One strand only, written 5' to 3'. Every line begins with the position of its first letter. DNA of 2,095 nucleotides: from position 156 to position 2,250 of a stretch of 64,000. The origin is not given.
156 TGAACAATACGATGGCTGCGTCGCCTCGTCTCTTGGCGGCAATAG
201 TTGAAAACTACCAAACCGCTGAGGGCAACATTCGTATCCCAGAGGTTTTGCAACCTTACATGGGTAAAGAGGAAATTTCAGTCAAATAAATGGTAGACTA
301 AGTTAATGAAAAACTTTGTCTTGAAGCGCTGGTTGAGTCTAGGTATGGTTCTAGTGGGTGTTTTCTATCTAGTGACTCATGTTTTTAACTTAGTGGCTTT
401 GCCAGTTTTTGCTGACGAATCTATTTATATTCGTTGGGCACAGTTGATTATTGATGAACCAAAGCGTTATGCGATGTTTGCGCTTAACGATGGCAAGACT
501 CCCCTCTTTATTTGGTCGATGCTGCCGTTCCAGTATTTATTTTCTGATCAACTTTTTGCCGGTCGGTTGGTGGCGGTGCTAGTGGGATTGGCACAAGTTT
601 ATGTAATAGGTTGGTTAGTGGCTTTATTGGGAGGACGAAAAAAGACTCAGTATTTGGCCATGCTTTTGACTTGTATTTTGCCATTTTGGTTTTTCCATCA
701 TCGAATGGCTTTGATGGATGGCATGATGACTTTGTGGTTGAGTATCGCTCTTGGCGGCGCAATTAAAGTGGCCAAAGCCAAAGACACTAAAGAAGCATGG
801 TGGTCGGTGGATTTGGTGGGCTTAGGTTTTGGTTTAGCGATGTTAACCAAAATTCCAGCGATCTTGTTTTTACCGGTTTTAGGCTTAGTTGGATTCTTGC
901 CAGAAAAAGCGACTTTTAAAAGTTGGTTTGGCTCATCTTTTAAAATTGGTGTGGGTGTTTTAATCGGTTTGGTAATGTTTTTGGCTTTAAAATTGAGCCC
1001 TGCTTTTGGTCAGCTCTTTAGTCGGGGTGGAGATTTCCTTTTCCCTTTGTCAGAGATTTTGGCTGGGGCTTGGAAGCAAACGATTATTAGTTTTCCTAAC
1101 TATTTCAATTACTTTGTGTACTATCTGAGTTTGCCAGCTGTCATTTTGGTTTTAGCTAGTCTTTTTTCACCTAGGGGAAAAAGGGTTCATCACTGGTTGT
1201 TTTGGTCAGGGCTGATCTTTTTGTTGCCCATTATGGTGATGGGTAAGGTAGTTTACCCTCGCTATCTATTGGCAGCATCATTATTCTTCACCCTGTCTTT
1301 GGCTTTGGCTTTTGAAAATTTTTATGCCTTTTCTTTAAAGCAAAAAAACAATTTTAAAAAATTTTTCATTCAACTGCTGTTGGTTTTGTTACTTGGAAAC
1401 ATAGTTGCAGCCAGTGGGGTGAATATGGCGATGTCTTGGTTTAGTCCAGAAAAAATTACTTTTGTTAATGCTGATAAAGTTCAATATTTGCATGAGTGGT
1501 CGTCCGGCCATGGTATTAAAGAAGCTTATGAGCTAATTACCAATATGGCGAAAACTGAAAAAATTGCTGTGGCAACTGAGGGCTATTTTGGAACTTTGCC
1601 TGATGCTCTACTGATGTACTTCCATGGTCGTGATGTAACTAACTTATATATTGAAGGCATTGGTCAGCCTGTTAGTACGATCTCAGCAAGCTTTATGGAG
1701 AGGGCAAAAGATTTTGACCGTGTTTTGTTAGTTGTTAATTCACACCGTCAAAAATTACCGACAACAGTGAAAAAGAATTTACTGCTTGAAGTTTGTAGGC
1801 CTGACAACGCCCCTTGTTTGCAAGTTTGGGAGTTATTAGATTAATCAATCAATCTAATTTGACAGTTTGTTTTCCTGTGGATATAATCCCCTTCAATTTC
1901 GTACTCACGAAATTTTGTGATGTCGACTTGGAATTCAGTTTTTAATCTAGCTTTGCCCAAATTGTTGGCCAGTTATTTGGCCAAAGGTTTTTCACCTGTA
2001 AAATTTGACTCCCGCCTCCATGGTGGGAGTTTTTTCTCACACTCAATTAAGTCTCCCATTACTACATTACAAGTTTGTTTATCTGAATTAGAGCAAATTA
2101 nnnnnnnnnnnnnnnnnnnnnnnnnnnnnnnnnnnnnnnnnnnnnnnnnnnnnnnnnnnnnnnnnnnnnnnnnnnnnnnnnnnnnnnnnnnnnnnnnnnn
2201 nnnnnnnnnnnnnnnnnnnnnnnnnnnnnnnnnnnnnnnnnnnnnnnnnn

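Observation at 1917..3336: Histidine kinase and OmpR-type regulator arranged convergently with overlapping 3' ends (first of two such pairs)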

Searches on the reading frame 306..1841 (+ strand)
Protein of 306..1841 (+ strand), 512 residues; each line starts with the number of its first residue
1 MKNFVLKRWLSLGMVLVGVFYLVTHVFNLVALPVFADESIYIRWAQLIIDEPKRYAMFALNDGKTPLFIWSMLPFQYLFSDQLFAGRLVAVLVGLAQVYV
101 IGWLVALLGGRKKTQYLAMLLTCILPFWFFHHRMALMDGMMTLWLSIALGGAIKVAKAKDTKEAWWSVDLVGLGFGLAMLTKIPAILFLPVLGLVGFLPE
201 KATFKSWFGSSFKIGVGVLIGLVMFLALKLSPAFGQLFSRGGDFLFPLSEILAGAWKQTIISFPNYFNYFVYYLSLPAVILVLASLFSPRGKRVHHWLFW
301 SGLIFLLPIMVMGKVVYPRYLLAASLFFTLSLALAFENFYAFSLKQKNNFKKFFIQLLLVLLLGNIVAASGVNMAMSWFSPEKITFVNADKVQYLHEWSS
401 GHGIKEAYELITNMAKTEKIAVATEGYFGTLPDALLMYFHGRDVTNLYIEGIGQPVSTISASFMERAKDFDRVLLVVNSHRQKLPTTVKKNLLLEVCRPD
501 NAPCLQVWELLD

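Call 4: search_protein_families(library=pfam, proteins=[window:306-1841:+], max_evalue=0.01)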
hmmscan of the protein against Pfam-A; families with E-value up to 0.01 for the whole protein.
window:306-1841:+ (512 aa): 2 families
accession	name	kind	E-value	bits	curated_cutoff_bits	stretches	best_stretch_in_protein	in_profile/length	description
PF02366.24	PMT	-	1.5e-10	41.5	22.7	1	63-195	61-196/245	Dolichyl-phosphate-mannose-protein mannosyltransferase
PF13231.12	PMT_2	-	3.3e-09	37.6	26.1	1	64-226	2-155/160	Dolichyl-phosphate-mannose-protein mannosyltransferase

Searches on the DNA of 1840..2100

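Call 46: search_rna_families(source=window, start=1840, end=2100, threshold=evalue, max_evalue=10)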
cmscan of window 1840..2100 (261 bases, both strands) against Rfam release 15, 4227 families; matches with E-value up to 10: 11.
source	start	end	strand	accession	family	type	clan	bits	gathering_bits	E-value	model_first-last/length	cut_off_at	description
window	1963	2037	+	RF02837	anti-hemB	Gene; sRNA;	-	21.8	49.5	0.0043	1-81/81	no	Burkholderia RNA 7 (anti-hemB)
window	1930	1998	-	RF02513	PYLIS_6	Cis-reg;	-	19.4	80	0.93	1-100/100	no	Pyrrolysine insertion sequence transposase 2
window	1960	2035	+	RF02345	ar15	Gene; sRNA;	CL00108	18.2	40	0.13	1-112/112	no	Alphaproteobacterial ar15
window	1953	2041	+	RF01771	rnk_leader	Cis-reg; leader;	-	16.7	50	2.2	1-109/109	no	Enterobacteria rnk leader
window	1974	2037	+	RF01859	Phe_leader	Cis-reg; leader;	-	16.3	55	2.5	1-125/125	no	Phenylalanine leader peptide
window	1901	2001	+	RF01574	DdR6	Gene; snRNA; snoRNA; CD-box;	-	14.7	90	5.3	1-86/86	no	Dictyostelium snoRNA DdR6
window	1963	2032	+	RF01393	isrJ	Gene; sRNA;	-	14.6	37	2.5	1-75/75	no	isrJ Hfq binding RNA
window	1951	1988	+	RF00934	mir-463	Gene; miRNA;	-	13.3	70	9.2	1-66/66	no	mir-463 microRNA precursor family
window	2000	2037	-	RF02628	Hrs1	Gene; sRNA;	-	13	56.4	4.7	1-74/74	no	Hfq-regulated sRNA 1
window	2008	2033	-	RF00624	P9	Gene;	-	11.3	43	6.3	48-73/74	no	Pseudomonas sRNA P9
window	2017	2097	+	RF02173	SMAD5-AS1_1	Gene; lncRNA;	-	9.8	45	2.3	168-263/263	no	SMAD5 antisense RNA 1 conserved region 1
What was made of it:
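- Tried and rejected: In 1840-2100 only sub-threshold generic 'hairpins plus terminator' hits appeared (call 46).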
